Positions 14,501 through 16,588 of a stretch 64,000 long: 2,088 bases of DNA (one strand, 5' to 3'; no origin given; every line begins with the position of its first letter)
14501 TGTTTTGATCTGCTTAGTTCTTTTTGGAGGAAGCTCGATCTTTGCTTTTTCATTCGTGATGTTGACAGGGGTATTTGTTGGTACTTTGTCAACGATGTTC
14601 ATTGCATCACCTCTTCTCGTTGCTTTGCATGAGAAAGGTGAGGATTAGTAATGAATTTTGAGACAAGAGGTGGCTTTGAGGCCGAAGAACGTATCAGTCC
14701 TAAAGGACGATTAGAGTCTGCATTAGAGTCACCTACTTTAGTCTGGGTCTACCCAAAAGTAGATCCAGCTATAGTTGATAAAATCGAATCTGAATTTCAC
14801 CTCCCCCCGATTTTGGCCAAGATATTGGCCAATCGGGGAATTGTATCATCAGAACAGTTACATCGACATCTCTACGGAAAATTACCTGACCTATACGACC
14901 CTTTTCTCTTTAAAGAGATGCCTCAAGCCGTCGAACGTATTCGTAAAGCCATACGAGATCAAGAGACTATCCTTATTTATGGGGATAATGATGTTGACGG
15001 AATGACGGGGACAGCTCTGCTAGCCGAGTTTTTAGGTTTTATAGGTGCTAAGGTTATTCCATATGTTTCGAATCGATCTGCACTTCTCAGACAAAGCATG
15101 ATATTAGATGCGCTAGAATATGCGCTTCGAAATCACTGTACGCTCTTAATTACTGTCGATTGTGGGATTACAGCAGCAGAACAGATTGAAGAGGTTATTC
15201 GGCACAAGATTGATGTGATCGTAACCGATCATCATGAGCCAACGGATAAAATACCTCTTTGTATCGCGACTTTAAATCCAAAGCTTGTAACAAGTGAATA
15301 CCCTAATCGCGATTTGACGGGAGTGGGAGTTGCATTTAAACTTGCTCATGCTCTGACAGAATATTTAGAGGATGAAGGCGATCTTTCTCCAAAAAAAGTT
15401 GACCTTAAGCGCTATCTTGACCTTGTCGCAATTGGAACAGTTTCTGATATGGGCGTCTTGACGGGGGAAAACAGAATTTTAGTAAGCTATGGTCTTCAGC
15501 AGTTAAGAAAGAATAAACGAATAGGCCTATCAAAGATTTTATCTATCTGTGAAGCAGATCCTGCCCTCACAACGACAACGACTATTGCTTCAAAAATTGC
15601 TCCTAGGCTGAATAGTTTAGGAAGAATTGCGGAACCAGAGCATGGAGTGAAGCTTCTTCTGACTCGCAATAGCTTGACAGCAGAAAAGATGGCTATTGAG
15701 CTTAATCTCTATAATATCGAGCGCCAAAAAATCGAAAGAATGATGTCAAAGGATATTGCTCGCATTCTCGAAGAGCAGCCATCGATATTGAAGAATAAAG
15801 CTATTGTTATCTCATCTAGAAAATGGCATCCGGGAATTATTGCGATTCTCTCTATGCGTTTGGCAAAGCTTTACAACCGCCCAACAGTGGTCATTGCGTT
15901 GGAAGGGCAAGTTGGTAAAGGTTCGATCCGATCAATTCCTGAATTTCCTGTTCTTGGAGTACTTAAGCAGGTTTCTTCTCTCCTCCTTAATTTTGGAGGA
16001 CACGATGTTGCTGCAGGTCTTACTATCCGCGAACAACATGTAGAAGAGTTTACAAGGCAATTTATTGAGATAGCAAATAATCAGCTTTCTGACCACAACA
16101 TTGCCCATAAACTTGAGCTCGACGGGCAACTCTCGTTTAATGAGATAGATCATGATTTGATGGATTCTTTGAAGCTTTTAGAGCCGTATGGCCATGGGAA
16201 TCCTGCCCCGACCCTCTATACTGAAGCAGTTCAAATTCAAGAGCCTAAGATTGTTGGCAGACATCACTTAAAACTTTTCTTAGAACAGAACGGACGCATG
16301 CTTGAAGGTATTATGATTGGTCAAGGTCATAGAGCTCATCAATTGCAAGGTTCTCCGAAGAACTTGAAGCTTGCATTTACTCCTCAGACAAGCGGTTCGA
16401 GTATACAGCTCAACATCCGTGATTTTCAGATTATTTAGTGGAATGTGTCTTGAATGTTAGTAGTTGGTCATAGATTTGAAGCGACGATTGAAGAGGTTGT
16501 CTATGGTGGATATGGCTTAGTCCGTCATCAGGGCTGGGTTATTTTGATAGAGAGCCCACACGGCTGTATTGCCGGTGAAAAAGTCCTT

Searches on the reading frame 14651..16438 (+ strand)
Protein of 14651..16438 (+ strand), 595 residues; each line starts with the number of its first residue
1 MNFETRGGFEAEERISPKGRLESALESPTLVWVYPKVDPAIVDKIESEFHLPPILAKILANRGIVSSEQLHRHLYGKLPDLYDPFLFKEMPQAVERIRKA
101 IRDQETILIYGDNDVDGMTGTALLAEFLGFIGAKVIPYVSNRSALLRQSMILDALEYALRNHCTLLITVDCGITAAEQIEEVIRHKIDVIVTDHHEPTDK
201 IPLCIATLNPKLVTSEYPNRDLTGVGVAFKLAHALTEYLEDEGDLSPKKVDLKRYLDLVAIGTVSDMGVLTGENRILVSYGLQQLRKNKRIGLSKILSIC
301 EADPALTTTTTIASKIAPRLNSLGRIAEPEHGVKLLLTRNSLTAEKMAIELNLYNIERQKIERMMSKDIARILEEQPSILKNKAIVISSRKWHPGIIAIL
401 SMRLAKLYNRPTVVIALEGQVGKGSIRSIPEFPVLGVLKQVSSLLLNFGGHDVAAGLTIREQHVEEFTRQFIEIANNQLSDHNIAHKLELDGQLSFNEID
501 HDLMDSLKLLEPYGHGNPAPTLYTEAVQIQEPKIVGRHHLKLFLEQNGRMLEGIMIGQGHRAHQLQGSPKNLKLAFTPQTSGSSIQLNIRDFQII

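Call 76: search_protein_families(library=ncbifam, proteins=[window:14651-16438:+], max_evalue=1e-10)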
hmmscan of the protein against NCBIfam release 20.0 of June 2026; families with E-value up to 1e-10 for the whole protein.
window:14651-16438:+ (595 aa): 3 families
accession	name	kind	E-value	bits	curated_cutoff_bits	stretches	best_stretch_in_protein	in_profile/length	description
TIGR00644.1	recJ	equivalog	2.1e-151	504.9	396.9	1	52-580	2-530/546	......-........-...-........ exonuclease RecJ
NF008290.0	PRK11070.1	equivalog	3.6e-89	299.8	900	1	43-556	14-535/577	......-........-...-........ exonuclease RecJ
NF053576.1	RecJ_archaeal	equivalog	2.3e-20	72.9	360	1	95-283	2-170/452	RecJ family nuclease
